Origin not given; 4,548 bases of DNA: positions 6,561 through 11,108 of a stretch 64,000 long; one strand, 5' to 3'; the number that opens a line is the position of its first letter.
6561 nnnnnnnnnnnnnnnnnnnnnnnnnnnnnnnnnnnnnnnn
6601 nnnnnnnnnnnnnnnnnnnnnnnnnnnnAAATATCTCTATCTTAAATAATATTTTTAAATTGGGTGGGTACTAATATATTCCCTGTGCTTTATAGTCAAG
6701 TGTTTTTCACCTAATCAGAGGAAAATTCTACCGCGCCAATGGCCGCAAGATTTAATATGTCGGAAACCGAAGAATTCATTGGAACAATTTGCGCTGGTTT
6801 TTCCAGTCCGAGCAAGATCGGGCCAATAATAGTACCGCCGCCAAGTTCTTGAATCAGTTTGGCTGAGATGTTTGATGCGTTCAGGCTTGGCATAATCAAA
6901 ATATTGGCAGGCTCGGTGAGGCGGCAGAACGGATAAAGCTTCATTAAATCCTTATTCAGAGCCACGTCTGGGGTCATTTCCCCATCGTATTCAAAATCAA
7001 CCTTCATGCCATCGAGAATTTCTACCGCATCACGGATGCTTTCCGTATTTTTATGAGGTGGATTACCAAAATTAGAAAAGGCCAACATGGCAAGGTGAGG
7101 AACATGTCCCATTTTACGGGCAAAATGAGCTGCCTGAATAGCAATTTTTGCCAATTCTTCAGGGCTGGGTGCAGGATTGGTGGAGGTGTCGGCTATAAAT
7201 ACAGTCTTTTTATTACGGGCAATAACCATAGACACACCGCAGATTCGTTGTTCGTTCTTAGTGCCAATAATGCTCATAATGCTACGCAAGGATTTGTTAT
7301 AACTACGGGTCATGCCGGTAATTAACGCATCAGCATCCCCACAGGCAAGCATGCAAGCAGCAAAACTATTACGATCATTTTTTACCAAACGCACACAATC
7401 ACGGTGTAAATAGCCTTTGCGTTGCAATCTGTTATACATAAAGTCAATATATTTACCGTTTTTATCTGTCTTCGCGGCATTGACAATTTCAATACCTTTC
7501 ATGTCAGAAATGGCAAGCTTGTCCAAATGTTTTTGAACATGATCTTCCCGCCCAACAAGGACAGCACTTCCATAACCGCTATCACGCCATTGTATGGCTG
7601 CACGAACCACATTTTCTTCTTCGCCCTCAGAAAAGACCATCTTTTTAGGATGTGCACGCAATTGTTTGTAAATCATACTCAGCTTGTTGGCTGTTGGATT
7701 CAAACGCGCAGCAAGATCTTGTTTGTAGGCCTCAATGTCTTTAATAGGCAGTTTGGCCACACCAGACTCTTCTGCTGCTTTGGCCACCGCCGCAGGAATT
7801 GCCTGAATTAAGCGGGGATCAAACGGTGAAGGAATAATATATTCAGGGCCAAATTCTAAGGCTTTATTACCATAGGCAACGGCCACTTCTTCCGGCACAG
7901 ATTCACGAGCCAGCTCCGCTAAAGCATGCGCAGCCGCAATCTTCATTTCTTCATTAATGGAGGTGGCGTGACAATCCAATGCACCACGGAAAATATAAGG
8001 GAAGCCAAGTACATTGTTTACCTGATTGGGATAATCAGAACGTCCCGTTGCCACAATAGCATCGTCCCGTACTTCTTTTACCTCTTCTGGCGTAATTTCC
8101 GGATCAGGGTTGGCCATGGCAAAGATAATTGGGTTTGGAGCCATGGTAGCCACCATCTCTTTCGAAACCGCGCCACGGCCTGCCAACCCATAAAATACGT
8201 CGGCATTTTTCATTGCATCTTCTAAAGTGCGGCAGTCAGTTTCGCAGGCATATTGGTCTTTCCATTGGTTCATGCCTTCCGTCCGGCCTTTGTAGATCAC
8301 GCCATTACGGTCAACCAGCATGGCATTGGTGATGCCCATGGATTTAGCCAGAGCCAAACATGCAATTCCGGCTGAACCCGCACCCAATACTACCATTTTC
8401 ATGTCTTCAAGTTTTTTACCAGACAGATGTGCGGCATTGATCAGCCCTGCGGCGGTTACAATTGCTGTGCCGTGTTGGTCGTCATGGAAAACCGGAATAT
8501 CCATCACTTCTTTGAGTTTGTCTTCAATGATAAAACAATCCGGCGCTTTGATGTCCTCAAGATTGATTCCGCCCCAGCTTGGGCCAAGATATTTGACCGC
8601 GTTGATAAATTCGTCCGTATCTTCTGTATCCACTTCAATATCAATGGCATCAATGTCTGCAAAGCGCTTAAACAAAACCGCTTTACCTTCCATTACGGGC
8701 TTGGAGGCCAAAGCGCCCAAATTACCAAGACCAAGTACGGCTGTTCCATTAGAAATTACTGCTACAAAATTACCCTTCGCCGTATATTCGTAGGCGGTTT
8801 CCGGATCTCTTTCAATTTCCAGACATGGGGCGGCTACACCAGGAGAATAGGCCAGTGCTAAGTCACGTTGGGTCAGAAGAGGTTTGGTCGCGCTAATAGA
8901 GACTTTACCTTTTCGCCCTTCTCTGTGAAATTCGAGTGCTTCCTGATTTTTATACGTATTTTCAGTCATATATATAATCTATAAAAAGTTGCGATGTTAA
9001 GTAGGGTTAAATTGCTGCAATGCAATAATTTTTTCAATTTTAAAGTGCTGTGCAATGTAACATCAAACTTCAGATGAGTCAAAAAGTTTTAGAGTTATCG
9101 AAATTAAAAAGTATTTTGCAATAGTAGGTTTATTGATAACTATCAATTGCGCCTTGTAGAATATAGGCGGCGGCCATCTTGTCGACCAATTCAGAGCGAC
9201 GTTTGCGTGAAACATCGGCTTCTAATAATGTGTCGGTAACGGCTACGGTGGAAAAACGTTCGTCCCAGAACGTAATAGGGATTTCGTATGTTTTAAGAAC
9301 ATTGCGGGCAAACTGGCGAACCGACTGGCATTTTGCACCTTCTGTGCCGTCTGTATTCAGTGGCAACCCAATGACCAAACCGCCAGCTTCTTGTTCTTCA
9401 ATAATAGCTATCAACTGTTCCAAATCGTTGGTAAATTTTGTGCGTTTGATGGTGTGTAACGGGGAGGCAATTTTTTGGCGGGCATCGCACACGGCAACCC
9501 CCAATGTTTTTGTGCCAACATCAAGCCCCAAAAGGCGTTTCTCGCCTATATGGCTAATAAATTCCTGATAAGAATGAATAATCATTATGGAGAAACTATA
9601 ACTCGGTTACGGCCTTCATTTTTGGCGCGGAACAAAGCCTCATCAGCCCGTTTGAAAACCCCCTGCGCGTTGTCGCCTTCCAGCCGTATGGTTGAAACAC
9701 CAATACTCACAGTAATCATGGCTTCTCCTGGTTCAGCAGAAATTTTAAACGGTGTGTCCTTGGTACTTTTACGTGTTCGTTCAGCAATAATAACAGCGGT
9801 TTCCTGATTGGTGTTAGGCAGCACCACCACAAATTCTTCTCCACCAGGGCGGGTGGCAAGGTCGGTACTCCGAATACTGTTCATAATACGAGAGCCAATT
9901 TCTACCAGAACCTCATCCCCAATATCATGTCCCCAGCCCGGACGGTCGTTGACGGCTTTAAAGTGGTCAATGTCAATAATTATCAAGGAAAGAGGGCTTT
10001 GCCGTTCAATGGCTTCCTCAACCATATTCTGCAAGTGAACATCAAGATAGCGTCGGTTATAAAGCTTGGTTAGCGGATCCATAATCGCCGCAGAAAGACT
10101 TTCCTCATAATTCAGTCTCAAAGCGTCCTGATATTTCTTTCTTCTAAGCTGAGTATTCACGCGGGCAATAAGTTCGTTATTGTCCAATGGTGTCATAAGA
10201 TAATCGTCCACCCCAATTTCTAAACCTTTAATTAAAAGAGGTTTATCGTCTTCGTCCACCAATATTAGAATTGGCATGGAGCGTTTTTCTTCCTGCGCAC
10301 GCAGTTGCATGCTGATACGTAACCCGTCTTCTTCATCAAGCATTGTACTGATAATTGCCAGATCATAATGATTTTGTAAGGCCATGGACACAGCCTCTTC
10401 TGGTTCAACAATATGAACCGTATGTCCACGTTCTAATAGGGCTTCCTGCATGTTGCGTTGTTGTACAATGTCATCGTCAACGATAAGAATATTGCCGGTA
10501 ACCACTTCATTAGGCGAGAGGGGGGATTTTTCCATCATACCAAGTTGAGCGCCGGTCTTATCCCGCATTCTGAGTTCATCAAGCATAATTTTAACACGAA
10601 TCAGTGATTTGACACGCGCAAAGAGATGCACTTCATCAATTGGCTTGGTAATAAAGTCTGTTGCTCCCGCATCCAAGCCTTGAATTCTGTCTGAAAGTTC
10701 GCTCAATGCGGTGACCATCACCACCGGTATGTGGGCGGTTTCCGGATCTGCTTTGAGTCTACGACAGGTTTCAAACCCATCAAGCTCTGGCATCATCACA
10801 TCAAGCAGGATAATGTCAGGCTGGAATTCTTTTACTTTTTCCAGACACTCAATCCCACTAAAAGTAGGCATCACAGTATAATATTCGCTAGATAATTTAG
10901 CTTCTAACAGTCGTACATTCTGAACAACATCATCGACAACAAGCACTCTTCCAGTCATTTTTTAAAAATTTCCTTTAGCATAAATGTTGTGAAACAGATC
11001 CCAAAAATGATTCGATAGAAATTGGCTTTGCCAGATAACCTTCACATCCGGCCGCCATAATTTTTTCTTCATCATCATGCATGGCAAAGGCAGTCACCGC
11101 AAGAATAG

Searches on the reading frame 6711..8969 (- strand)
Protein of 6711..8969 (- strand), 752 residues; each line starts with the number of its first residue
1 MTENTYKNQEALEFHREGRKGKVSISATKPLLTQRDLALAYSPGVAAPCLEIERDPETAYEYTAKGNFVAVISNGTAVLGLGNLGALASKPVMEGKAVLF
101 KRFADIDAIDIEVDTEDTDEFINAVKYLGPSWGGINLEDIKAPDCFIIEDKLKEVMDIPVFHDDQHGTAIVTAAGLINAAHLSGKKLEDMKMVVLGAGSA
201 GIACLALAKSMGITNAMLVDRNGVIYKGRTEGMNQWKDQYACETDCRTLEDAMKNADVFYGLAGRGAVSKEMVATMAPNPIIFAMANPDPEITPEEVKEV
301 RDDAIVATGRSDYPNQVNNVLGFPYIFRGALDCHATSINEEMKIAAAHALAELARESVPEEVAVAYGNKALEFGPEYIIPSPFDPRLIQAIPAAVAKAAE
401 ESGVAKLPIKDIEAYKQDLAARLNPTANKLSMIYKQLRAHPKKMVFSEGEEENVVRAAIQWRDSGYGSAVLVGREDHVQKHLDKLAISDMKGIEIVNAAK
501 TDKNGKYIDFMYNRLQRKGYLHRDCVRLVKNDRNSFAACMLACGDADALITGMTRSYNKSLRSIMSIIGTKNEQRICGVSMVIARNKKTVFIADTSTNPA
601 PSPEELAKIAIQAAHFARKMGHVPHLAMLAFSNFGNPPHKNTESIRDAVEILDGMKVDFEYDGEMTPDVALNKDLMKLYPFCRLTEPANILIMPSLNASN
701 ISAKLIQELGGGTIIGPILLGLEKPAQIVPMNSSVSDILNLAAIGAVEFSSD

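Call 49: search_protein_families(library=pfam, proteins=[window:6711-8969:-], max_evalue=0.00001)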
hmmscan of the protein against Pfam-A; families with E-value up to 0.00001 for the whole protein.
window:6711-8969:- (752 aa): 3 families
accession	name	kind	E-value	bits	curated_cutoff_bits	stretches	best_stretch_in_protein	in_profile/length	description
PF01515.24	PTA_PTB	-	9.5e-85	285.2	24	1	432-745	5-318/319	Phosphate acetyl/butaryl transferase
PF00390.24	malic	-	3.2e-29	102.5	23.1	1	21-153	2-182/182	Malic enzyme, N-terminal domain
PF03949.21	Malic_M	-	2.4e-24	86.5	23.5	1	167-361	3-232/258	Malic enzyme, NAD binding domain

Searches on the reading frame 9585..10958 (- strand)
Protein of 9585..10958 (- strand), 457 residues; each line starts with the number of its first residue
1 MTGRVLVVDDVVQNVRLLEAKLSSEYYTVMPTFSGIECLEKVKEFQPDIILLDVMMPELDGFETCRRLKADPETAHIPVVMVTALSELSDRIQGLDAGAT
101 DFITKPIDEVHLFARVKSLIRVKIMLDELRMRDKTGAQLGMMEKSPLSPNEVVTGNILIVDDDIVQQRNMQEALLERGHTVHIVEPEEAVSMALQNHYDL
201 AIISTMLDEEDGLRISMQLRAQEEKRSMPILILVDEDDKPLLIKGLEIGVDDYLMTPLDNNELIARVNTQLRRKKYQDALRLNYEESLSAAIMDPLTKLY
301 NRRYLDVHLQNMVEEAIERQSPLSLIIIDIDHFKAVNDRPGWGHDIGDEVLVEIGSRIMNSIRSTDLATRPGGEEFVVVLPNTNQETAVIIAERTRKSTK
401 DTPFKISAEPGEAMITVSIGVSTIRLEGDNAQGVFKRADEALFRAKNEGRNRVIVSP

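Call 49: search_protein_families(library=pfam, proteins=[window:9585-10958:-], max_evalue=0.00001)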
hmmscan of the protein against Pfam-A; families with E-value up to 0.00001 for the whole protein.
window:9585-10958:- (457 aa): 2 families
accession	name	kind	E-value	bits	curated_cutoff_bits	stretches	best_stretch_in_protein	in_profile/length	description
PF00990.26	GGDEF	-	2.7e-48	164.2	23.8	1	291-452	1-161/161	Diguanylate cyclase, GGDEF domain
PF00072.30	Response_reg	-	2.3e-44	150.5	30.2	2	5-116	1-110/111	Response regulator receiver domain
